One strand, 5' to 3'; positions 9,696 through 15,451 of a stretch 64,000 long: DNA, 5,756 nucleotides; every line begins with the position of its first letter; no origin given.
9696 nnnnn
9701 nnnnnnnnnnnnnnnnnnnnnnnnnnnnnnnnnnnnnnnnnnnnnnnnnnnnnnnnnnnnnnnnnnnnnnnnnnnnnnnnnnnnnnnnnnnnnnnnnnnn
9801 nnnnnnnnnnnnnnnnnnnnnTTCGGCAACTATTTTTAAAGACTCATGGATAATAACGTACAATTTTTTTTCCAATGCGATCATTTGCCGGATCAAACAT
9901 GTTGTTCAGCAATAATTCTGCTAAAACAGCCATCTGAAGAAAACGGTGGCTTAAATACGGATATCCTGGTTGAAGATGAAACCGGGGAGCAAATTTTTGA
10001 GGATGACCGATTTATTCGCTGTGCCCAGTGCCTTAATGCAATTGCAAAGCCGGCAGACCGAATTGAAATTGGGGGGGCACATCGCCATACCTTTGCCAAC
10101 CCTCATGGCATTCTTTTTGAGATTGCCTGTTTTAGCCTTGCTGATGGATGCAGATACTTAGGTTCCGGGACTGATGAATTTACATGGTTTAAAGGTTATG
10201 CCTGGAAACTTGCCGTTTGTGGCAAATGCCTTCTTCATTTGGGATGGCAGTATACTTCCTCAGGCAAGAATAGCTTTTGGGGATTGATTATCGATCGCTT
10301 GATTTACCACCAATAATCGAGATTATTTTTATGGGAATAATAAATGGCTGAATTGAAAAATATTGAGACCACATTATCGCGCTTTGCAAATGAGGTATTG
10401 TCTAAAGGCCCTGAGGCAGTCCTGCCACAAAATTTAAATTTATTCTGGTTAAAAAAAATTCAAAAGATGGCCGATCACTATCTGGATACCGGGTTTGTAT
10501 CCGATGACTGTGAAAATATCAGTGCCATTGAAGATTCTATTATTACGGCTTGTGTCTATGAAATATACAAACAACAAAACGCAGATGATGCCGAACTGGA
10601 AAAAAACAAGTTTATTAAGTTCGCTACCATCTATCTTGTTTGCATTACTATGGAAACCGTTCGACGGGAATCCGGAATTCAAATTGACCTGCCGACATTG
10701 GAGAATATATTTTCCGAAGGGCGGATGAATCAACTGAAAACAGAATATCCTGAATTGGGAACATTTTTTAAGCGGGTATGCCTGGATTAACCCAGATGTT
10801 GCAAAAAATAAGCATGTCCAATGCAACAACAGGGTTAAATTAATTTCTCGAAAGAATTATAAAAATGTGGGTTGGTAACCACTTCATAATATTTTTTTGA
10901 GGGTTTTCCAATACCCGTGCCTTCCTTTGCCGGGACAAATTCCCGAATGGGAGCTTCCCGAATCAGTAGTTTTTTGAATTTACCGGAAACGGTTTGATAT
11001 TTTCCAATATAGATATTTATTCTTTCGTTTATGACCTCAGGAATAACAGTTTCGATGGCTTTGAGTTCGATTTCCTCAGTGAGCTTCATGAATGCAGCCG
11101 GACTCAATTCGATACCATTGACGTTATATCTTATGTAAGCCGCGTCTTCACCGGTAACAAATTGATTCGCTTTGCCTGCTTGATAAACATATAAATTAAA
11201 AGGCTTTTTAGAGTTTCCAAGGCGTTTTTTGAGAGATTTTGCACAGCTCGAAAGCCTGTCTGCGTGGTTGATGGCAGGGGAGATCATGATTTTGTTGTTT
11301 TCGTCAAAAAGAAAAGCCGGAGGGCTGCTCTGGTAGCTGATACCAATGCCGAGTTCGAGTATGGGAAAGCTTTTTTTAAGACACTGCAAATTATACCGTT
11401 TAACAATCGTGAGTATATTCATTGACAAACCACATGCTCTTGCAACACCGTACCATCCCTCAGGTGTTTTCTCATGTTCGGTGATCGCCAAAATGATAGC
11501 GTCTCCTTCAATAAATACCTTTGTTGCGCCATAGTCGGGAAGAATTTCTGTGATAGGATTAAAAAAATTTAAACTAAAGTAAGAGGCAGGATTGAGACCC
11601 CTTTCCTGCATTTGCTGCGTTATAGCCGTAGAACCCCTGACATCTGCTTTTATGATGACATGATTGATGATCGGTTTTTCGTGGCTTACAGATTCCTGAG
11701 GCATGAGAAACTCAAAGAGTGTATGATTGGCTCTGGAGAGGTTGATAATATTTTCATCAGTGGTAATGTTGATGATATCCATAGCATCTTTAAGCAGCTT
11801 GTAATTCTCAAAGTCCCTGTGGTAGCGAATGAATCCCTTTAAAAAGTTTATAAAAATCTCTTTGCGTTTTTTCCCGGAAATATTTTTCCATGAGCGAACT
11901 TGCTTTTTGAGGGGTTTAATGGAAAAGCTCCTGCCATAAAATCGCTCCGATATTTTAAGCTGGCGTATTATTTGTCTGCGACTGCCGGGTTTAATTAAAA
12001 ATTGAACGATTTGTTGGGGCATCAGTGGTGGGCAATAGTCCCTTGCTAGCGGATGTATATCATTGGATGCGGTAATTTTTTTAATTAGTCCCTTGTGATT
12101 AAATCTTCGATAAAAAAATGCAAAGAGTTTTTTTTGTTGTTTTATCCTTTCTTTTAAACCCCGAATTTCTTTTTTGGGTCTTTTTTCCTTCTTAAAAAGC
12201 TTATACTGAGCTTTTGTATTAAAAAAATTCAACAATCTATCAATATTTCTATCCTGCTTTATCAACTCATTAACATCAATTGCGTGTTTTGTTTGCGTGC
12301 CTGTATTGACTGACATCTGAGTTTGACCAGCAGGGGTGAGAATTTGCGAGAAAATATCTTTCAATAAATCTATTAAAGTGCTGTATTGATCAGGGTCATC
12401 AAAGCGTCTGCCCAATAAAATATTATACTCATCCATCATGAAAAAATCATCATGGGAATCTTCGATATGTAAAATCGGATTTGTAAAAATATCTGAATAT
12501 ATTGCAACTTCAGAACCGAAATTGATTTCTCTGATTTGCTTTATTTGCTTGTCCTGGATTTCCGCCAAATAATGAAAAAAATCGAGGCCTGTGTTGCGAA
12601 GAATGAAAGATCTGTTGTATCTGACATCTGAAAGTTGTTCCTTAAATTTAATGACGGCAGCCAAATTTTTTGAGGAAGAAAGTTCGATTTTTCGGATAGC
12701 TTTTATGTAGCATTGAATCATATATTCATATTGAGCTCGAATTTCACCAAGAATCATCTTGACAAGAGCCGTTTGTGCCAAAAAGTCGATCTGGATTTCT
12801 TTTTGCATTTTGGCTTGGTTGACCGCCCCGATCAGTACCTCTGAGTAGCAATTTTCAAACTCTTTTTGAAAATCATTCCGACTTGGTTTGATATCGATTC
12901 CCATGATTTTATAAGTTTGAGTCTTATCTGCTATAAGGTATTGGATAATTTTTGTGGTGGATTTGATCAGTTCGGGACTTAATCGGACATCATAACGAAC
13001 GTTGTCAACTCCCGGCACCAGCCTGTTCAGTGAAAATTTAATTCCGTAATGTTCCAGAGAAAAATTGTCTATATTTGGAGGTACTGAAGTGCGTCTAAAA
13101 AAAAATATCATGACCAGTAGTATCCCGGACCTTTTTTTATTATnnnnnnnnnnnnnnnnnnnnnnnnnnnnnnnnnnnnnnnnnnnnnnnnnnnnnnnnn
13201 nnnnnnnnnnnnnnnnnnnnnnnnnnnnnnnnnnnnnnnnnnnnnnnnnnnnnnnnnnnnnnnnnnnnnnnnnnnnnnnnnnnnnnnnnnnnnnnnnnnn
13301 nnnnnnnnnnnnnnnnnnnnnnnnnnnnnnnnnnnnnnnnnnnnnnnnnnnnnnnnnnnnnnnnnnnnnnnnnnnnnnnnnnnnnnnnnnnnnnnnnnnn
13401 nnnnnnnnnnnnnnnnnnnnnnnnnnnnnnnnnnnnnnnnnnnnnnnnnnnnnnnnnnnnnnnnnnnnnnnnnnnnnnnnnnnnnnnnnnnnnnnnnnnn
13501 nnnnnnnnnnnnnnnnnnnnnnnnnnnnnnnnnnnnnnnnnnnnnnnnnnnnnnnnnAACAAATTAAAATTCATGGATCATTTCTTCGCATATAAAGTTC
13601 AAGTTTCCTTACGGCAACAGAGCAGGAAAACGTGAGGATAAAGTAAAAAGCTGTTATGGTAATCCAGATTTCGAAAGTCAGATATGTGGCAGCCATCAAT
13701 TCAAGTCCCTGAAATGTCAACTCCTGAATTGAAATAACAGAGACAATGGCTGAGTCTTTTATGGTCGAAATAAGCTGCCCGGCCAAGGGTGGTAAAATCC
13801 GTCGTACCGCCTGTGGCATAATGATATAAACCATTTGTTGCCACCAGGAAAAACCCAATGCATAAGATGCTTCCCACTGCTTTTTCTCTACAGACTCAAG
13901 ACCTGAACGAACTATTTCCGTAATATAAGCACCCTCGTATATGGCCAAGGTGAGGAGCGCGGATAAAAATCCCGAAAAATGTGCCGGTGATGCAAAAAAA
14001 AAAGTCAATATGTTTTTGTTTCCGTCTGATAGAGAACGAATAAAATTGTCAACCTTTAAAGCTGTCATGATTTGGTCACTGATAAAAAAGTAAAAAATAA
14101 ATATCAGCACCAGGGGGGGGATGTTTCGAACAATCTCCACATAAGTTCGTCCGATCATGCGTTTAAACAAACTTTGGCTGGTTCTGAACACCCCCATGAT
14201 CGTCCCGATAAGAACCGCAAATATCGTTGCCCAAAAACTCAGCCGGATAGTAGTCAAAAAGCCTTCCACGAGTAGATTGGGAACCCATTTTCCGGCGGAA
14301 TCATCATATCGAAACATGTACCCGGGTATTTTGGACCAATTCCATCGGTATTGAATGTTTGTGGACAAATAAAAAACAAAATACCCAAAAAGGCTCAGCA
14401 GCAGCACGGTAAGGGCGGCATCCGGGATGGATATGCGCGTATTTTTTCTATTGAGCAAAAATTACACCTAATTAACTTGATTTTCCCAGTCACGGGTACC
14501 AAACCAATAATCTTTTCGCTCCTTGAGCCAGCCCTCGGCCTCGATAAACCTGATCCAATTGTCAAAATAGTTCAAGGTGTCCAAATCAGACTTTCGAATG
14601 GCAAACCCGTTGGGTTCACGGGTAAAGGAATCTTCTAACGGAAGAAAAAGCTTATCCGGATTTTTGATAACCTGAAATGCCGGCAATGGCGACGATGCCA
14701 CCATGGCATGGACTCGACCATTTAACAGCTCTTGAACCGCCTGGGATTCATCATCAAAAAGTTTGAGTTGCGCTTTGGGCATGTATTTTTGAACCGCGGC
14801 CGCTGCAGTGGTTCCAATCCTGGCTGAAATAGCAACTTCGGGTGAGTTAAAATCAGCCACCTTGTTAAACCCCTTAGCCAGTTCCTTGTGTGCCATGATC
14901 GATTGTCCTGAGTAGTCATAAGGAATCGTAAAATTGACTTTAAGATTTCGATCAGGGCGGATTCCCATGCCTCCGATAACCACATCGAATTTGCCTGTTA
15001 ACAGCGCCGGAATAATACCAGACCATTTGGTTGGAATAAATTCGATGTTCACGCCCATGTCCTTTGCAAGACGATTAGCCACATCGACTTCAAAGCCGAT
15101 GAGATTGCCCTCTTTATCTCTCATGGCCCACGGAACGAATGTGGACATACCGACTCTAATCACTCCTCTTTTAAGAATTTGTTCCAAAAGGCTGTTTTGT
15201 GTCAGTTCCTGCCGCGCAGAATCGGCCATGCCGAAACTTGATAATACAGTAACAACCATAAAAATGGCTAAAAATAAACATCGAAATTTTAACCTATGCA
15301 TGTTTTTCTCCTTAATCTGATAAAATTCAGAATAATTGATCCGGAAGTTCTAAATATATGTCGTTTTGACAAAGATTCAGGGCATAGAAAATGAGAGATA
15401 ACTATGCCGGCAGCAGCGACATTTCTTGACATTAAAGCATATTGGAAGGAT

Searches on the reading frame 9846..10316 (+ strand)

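Call 16: search_protein_families(library=pfam, proteins=[window:9846-10316:+], max_evalue=0.00001)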
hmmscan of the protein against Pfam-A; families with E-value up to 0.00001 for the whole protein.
window:9846-10316:+ (156 aa): 0 families

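Call 74: search_protein_families(library=pfam, proteins=[window:9846-10316:+], max_evalue=1)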
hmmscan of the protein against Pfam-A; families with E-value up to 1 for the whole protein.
window:9846-10316:+ (156 aa): 1 family
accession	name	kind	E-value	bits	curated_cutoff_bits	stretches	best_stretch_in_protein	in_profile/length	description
PF03226.21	Yippee-Mis18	-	0.012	16.2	26.6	1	115-142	51-78/108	Yippee zinc-binding/DNA-binding /Mis18, centromere assembly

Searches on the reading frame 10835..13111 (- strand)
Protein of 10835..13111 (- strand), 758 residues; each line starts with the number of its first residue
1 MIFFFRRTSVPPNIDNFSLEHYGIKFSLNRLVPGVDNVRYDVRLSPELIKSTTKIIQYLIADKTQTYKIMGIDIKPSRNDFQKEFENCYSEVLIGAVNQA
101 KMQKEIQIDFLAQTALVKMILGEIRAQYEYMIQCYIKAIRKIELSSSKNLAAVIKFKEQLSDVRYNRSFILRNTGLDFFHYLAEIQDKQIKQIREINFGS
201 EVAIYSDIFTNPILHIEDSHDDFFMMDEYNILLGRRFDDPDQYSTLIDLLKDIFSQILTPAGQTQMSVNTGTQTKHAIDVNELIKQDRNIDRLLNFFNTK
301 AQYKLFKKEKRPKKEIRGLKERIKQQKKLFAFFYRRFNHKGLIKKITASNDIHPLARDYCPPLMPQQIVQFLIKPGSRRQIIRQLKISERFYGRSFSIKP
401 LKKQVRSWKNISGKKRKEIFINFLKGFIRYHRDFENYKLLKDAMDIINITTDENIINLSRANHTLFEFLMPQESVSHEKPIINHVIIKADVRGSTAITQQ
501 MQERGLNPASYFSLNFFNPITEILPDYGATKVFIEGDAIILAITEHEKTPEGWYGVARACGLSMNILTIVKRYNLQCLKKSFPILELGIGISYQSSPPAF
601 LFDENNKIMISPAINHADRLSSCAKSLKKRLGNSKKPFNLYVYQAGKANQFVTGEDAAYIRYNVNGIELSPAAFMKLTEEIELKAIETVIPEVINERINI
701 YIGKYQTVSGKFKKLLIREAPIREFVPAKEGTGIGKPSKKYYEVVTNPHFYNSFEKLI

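Call 16: search_protein_families(library=pfam, proteins=[window:10835-13111:-], max_evalue=0.00001)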
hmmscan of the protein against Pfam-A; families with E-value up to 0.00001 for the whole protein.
window:10835-13111:- (758 aa): 0 families

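Call 74: search_protein_families(library=pfam, proteins=[window:10835-13111:-], max_evalue=1)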
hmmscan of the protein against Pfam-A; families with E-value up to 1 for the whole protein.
window:10835-13111:- (758 aa): 3 families
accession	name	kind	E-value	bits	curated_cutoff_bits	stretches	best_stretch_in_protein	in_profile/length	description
PF15739.10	TSNAXIP1_N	-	0.057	14.2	27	1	99-151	22-73/111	Translin-associated factor X-interacting N-terminus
PF18513.6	Pro_sub2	-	0.14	12.8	25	0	420-447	52-79/88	Prodomain subtilisin 2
PF11594.13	Med28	-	0.46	11.4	29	1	247-329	3-87/102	Mediator complex subunit 28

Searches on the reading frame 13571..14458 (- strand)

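Call 16: search_protein_families(library=pfam, proteins=[window:13571-14458:-], max_evalue=0.00001)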
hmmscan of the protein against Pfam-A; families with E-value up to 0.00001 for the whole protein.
window:13571-14458:- (295 aa): 1 family
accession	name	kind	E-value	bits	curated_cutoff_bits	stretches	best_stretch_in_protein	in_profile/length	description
PF00528.27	BPD_transp_1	-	1.5e-22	80.6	26.4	1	81-287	1-179/184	Binding-protein-dependent transport system inner membrane component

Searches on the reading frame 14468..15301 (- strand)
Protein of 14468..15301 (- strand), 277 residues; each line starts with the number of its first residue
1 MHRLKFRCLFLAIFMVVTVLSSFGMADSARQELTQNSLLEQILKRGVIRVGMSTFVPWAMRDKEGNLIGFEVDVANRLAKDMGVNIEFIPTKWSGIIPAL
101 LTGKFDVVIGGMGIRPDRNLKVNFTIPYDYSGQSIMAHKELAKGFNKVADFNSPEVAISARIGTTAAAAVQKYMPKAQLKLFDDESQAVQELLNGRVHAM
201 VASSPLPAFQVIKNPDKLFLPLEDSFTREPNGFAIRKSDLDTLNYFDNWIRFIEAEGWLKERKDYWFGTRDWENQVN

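Call 17: search_protein_families(library=pfam, proteins=[window:14468-15301:-], max_evalue=0.00001)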
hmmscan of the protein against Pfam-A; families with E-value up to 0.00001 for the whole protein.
window:14468-15301:- (277 aa): 2 families
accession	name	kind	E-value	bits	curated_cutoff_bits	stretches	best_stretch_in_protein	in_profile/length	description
PF00497.25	SBP_bac_3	-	8.7e-34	116.6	26.4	1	48-268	1-131/132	Bacterial extracellular solute-binding proteins, family 3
PF10613.14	Lig_chan-Glu_bd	-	1.3e-08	35.3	30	1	69-139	44-113/115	Ligated ion channel L-glutamate- and glycine-binding site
